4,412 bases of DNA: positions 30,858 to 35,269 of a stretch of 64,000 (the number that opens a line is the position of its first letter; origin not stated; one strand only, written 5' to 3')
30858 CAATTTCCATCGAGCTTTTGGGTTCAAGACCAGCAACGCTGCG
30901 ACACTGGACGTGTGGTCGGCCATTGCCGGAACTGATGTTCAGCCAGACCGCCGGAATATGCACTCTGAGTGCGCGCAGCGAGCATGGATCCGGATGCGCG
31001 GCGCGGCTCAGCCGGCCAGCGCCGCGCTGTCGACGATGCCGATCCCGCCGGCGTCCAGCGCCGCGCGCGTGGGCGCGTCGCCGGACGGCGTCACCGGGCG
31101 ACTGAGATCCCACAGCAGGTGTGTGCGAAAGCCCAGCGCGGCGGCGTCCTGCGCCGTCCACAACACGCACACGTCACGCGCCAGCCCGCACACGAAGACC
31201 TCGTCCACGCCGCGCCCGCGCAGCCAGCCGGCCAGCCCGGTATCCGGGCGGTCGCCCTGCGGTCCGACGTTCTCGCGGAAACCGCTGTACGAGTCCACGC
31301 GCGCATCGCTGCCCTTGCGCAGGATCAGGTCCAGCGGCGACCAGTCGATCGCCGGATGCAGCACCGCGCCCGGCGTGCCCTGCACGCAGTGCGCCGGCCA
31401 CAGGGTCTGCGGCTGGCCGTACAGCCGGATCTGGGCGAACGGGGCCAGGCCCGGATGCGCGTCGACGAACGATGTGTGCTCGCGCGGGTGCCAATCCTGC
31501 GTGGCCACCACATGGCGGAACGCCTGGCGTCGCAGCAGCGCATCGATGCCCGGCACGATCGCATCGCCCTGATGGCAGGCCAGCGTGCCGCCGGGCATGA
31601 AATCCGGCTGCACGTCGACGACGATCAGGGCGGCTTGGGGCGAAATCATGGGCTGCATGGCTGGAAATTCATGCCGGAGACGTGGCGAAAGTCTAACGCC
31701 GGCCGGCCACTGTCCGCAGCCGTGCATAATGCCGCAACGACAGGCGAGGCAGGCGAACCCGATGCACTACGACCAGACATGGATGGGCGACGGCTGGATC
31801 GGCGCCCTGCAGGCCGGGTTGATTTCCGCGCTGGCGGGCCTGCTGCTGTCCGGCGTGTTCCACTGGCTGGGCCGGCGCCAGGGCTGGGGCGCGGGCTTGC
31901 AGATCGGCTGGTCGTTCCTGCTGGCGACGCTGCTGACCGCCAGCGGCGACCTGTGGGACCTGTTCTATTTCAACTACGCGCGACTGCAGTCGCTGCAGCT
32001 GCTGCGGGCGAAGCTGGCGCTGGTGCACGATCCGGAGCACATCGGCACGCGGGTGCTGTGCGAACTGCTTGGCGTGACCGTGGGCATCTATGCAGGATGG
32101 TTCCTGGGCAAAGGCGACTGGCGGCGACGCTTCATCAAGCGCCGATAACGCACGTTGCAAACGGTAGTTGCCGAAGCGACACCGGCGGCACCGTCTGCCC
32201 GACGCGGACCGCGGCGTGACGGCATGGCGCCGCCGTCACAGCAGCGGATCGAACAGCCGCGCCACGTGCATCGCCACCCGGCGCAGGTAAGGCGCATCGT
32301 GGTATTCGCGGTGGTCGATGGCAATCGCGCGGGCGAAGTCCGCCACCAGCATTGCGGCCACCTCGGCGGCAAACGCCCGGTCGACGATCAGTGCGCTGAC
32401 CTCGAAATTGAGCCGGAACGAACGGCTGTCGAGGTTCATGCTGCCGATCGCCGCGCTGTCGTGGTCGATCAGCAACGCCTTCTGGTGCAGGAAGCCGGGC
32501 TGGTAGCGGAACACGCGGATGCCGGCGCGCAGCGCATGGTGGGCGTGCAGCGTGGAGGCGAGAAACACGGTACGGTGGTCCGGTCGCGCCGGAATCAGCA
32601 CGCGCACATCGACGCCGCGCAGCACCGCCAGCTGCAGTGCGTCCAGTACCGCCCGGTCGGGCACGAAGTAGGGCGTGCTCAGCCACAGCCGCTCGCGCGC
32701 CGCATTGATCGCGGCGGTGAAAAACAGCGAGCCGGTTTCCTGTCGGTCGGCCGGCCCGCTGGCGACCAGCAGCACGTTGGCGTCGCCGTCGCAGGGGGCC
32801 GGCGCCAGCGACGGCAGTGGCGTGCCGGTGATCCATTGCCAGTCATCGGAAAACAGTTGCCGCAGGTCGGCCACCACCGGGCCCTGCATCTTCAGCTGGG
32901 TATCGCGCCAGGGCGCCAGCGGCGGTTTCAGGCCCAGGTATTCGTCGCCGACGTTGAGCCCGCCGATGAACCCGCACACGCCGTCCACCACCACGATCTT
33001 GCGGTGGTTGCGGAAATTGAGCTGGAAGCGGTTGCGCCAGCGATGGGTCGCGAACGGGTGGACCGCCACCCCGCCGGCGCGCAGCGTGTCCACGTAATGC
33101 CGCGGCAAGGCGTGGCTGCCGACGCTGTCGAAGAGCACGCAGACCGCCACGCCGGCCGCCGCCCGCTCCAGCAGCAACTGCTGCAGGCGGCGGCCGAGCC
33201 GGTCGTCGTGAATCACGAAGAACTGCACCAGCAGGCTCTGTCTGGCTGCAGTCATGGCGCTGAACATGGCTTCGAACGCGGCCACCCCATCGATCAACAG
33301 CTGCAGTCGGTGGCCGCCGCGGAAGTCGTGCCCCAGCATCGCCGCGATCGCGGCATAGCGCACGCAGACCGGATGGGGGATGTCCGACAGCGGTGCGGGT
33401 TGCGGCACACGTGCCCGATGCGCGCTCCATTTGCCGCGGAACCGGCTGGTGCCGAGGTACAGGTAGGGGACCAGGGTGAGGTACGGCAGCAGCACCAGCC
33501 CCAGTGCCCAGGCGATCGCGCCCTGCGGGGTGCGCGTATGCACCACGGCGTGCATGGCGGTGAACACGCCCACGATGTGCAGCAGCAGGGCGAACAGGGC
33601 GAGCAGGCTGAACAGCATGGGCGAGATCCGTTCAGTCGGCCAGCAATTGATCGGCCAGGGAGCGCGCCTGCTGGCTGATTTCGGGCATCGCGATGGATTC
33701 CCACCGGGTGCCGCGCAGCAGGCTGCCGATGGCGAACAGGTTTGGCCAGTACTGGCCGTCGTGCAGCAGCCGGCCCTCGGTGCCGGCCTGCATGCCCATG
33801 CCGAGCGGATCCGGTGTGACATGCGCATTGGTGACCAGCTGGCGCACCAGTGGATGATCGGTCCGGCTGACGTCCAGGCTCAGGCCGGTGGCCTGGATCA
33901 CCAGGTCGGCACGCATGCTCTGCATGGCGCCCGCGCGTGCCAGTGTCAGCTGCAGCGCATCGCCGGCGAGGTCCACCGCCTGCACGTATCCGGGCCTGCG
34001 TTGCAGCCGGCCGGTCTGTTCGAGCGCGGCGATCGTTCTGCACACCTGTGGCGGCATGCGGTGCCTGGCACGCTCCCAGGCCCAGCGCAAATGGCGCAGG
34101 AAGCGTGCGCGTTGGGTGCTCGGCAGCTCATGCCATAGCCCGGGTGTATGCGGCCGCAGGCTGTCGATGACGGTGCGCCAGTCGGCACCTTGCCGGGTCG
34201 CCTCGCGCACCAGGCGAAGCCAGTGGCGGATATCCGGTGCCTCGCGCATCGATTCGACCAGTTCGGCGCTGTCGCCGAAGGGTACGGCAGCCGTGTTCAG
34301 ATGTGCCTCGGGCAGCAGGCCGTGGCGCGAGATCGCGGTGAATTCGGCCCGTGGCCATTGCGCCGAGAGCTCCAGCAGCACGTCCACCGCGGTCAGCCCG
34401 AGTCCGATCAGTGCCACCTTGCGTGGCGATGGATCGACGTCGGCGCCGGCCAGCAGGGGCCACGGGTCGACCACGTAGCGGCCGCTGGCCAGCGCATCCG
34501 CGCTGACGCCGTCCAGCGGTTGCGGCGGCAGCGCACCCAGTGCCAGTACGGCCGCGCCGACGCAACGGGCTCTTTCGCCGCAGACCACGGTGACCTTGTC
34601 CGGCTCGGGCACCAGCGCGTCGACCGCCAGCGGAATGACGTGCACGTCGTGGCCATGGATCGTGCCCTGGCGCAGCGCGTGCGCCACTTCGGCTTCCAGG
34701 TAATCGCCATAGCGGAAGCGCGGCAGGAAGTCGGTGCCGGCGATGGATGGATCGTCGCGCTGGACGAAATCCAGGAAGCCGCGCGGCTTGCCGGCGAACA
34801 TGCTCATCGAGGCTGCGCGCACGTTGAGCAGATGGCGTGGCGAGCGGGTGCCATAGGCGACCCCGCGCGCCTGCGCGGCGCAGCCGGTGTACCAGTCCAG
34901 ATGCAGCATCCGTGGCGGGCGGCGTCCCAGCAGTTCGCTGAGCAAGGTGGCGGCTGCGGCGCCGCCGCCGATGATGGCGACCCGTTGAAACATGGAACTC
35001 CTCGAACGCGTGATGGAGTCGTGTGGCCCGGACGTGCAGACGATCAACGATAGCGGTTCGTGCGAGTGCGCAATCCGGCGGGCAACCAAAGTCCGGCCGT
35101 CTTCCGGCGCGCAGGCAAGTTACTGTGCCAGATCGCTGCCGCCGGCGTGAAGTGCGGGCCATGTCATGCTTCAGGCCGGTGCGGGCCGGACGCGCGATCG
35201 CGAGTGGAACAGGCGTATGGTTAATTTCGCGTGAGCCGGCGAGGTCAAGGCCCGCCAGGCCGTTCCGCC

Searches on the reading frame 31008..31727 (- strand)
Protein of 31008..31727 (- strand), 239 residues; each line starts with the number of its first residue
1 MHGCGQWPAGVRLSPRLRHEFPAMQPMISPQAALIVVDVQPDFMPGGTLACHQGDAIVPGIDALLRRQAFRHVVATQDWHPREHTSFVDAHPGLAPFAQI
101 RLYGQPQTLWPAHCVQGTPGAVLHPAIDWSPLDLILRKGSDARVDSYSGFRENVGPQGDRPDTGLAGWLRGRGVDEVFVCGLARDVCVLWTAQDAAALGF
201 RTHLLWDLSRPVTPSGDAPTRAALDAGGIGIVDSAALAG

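Call 60: search_protein_families(library=pfam, proteins=[window:31008-31727:-], max_evalue=0.001)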
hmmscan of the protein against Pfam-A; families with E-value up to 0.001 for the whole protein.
window:31008-31727:- (239 aa): 1 family
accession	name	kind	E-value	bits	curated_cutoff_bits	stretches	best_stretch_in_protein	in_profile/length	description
PF00857.26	Isochorismatase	-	2.1e-19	70.7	27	1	32-208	1-147/175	Isochorismatase domain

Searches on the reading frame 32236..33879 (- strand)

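Call 9: search_protein_families(library=pfam, proteins=[window:32236-33879:-], max_evalue=0.01)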
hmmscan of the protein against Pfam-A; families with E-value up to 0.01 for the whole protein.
window:32236-33879:- (547 aa): 3 families
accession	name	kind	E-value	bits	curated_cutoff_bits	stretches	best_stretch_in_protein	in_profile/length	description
PF13091.12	PLDc_2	-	5e-36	123.9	27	2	389-509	3-126/132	PLD-like domain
PF00614.28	PLDc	-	2e-13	50.1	21.9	2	288-314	2-28/28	Phospholipase D Active site motif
PF13396.11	PLDc_N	-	0.0018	18.7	23.3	1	105-143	4-41/42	Phospholipase_D-nuclease N-terminal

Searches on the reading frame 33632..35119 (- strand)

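Call 9: search_protein_families(library=pfam, proteins=[window:33632-35119:-], max_evalue=0.01)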
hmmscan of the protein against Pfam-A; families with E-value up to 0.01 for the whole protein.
window:33632-35119:- (495 aa): 2 families
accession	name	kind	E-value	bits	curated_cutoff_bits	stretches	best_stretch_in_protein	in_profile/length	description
PF13454.12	NAD_binding_9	-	1.3e-23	84.1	21.8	1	48-195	1-153/155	FAD-NAD(P)-binding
PF13434.12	Lys_Orn_oxgnase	-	0.0018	17.9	21.3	0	40-77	184-219/339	L-lysine 6-monooxygenase/L-ornithine 5-monooxygenase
